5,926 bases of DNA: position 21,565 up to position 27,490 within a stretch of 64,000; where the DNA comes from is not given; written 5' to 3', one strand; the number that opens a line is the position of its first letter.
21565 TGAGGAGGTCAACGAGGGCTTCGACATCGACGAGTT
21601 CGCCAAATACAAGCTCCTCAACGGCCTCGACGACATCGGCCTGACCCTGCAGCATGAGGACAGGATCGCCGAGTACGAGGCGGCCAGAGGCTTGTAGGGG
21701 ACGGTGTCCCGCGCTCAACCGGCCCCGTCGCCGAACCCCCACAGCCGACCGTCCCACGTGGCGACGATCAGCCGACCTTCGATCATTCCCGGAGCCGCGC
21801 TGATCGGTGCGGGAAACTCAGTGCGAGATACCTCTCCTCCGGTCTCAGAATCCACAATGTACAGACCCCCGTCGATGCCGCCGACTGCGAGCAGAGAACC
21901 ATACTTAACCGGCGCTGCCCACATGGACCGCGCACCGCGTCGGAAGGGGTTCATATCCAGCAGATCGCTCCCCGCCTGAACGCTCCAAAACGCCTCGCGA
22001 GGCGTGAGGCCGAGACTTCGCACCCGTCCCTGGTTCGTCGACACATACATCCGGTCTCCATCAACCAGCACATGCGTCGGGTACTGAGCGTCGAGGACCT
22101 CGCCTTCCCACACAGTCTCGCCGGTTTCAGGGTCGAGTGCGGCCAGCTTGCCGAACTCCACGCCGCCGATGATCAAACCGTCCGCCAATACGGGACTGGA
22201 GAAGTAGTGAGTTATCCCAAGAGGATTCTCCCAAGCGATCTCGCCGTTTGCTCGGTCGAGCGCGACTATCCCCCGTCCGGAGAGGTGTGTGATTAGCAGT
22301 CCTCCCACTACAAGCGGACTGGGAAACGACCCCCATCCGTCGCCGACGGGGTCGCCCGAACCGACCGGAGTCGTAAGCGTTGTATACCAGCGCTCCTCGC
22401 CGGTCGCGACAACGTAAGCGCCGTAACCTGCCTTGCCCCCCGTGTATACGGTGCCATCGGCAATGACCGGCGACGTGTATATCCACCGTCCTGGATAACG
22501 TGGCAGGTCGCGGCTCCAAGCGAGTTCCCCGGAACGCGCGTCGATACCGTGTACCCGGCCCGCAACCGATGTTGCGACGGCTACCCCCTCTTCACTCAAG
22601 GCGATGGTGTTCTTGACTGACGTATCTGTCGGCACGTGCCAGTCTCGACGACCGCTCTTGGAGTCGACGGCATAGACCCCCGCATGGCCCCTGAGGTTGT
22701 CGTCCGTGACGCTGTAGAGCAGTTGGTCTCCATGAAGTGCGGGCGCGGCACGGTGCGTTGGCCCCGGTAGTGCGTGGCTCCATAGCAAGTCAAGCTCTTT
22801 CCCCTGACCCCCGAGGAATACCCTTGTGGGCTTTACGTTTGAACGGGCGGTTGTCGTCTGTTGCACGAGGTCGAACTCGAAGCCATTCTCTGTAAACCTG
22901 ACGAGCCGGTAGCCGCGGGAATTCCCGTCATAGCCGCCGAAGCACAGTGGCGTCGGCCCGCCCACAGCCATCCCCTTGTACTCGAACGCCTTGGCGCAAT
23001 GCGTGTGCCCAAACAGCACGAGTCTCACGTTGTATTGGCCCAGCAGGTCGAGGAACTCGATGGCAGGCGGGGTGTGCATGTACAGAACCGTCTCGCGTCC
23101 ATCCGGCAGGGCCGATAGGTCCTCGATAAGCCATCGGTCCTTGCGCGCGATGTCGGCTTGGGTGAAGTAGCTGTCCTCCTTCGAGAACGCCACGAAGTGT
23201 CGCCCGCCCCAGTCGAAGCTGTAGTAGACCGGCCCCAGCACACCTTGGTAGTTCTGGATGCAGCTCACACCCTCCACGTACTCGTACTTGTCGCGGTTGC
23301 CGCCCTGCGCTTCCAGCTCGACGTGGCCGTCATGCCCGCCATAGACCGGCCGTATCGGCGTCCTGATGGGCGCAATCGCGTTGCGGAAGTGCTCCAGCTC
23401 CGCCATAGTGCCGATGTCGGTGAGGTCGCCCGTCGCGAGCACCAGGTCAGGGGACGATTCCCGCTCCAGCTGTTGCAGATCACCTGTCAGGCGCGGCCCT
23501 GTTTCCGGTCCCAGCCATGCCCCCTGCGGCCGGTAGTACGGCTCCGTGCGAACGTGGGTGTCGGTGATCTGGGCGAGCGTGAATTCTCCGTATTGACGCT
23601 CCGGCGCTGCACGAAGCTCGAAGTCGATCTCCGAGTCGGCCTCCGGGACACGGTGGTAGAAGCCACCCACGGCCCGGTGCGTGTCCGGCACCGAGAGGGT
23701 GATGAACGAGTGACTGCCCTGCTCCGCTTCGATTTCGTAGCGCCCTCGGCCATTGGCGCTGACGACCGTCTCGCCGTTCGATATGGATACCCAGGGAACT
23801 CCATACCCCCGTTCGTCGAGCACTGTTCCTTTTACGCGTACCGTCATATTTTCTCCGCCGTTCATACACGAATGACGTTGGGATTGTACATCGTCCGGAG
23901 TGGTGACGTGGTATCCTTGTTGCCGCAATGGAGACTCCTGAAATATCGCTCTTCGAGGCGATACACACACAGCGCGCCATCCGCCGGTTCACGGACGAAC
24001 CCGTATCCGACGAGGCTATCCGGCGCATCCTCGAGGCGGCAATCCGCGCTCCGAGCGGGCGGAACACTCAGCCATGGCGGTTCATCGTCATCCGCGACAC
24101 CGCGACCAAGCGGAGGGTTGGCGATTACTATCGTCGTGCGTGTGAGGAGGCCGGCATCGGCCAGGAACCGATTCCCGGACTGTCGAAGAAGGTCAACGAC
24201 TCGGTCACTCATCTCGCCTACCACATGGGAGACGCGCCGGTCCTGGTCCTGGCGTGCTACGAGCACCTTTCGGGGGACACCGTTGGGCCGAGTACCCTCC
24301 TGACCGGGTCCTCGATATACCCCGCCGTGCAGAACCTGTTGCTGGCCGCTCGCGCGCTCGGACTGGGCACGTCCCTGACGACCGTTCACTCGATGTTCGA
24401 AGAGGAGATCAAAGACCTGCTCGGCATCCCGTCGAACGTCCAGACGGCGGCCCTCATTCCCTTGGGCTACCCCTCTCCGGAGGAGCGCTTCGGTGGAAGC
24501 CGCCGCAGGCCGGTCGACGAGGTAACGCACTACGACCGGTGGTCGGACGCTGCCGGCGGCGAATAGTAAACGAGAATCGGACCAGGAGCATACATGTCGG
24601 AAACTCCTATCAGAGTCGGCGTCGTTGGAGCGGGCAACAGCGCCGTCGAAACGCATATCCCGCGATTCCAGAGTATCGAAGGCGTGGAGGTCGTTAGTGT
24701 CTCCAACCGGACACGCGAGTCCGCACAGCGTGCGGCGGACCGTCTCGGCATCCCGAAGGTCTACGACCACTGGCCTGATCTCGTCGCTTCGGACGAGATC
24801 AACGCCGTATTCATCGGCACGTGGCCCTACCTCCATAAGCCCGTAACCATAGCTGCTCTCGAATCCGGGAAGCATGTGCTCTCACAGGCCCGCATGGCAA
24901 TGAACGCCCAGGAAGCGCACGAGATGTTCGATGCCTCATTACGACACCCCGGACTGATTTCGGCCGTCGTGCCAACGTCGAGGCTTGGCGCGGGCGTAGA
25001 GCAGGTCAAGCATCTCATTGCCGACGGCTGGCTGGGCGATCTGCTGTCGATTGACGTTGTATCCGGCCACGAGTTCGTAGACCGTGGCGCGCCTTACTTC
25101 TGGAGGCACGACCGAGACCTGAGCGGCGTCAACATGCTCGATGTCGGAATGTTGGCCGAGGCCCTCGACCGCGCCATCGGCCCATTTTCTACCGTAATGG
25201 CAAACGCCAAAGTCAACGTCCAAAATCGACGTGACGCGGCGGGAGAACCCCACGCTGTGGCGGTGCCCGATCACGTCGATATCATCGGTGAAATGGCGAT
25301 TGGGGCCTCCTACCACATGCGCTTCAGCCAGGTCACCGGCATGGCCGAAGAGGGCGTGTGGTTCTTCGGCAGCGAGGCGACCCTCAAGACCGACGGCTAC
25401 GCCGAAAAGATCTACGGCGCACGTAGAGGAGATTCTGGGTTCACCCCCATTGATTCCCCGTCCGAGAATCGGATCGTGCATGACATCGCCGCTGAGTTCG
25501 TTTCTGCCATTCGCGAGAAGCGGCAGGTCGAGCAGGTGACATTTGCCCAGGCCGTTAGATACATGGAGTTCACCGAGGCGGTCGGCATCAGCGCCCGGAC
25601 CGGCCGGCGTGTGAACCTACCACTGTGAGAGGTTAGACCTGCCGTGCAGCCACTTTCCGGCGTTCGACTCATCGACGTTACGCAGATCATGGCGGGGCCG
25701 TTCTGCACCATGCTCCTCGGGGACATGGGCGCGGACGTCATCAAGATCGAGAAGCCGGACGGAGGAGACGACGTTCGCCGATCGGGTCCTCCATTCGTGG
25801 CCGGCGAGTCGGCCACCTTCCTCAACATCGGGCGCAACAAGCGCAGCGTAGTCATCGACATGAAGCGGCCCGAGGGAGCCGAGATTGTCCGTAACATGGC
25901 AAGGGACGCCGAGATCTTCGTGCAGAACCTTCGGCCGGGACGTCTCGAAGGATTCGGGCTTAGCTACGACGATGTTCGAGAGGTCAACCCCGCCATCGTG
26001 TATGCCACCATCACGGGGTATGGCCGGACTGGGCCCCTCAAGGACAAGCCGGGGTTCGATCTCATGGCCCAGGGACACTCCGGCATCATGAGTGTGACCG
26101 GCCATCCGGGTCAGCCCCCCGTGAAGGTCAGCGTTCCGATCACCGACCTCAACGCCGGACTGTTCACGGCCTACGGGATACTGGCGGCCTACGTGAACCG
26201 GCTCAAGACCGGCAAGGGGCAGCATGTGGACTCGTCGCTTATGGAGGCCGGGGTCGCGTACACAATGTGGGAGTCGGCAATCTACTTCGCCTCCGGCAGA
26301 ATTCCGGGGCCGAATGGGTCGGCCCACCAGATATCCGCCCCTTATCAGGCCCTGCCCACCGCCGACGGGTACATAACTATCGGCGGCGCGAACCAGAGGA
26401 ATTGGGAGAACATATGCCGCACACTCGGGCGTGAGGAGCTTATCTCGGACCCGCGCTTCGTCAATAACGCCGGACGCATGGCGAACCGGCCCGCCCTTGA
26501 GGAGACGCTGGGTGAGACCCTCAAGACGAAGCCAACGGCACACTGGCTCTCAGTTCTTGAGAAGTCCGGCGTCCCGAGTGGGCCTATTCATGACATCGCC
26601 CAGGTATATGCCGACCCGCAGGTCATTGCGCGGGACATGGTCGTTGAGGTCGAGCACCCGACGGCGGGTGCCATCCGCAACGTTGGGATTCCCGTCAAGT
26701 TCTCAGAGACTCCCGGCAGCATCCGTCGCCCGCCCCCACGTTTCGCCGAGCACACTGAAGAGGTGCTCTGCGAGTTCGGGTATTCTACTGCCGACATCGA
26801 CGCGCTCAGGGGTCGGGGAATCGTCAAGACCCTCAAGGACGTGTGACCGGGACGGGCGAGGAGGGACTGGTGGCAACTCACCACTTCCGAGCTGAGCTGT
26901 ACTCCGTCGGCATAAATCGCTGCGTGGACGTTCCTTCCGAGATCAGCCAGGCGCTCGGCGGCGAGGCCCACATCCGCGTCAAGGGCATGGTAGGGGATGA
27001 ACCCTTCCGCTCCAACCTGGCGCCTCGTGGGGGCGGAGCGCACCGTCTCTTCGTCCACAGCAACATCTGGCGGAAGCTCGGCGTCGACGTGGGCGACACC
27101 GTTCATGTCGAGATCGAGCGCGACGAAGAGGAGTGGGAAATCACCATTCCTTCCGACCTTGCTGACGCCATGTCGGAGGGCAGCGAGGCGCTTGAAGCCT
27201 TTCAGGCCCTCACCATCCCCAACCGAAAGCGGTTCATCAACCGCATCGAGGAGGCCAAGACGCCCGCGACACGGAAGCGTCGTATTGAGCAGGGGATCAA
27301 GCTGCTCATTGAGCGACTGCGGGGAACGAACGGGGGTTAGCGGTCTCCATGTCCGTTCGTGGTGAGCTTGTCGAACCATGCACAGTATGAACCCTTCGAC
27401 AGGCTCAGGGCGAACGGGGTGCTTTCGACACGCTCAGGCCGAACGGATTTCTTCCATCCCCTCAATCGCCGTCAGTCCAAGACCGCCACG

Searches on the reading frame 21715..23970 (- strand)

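Call 11: search_protein_families(library=pfam, proteins=[window:21715-23970:-])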
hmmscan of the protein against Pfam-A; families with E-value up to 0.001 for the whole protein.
window:21715-23970:- (751 aa): 6 families
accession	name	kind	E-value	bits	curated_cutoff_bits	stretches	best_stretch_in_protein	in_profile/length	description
PF13360.13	PQQ_2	-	1.1e-32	114.1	27.6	3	395-581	55-232/233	Outer membrane protein assembly factor BamB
PF13570.13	Beta-prop_ACSF4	-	3.8e-20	73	133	2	558-743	148-324/329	Beta-alanine-activating enzyme, beta-propeller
PF00149.33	Metallophos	-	1.6e-14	55.2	21.5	1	131-325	2-190/191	Calcineurin-like phosphoesterase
PF01011.28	PQQ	-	1.4e-11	44.3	26.7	0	591-623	51-83/595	Glucose/ethanol/alcohol dehydrogenase, beta-propeller domain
PF16371.11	MetallophosN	-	2.5e-08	34.5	35.6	1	48-119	1-77/77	N terminal of Calcineurin-like phosphoesterase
PF12850.12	Metallophos_2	-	0.00032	21.2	27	0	165-335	20-128/154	Calcineurin-like phosphoesterase superfamily domain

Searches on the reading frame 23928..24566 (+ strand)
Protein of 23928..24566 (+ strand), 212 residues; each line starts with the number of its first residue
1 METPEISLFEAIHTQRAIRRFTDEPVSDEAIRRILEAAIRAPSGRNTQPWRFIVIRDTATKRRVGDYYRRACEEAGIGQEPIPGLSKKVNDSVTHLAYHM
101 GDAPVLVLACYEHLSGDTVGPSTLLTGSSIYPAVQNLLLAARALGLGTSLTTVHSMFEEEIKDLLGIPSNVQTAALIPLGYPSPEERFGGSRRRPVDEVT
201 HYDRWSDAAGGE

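Call 11: search_protein_families(library=pfam, proteins=[window:23928-24566:+])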
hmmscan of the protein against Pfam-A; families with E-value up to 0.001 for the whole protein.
window:23928-24566:+ (212 aa): 2 families
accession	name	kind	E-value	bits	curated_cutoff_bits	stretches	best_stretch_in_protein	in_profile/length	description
PF00881.29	Nitroreductase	-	2.3e-29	103.1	23.5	1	15-181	4-167/167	Nitroreductase family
PF14512.11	TM1586_NiRdase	-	8.3e-09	35.8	27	1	27-57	156-186/215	Putative TM nitroreductase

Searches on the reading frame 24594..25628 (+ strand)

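Call 11: search_protein_families(library=pfam, proteins=[window:24594-25628:+])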
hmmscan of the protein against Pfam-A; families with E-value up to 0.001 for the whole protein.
window:24594-25628:+ (344 aa): 2 families
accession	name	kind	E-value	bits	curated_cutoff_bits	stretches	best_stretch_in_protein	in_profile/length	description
PF01408.29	GFO_IDH_MocA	-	1.4e-19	71.4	24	1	6-115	1-109/120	Oxidoreductase family, NAD-binding Rossmann fold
PF22725.1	GFO_IDH_MocA_C3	-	2.7e-09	37.5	27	1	136-264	2-123/124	GFO/IDH/MocA C-terminal domain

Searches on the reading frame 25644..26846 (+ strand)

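Call 11: search_protein_families(library=pfam, proteins=[window:25644-26846:+])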
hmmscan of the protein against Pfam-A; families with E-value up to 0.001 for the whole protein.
window:25644-26846:+ (400 aa): 1 family
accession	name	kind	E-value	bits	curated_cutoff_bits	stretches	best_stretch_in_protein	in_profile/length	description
PF02515.22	CoA_transf_3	-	7.9e-130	433.7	23.3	1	4-371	1-366/366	CoA-transferase family III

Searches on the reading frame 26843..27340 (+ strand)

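Call 11: search_protein_families(library=pfam, proteins=[window:26843-27340:+])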
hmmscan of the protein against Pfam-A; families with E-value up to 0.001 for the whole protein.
window:26843-27340:+ (165 aa): 2 families
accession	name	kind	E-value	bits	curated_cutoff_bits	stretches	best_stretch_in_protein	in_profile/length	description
PF13376.11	OmdA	-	2e-16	60.1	25.6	1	99-155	1-57/60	Bacteriocin-protection, YdeI or OmpD-Associated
PF08922.17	DUF1905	-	2.7e-15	56.7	24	1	15-91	1-81/81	Domain of unknown function (DUF1905)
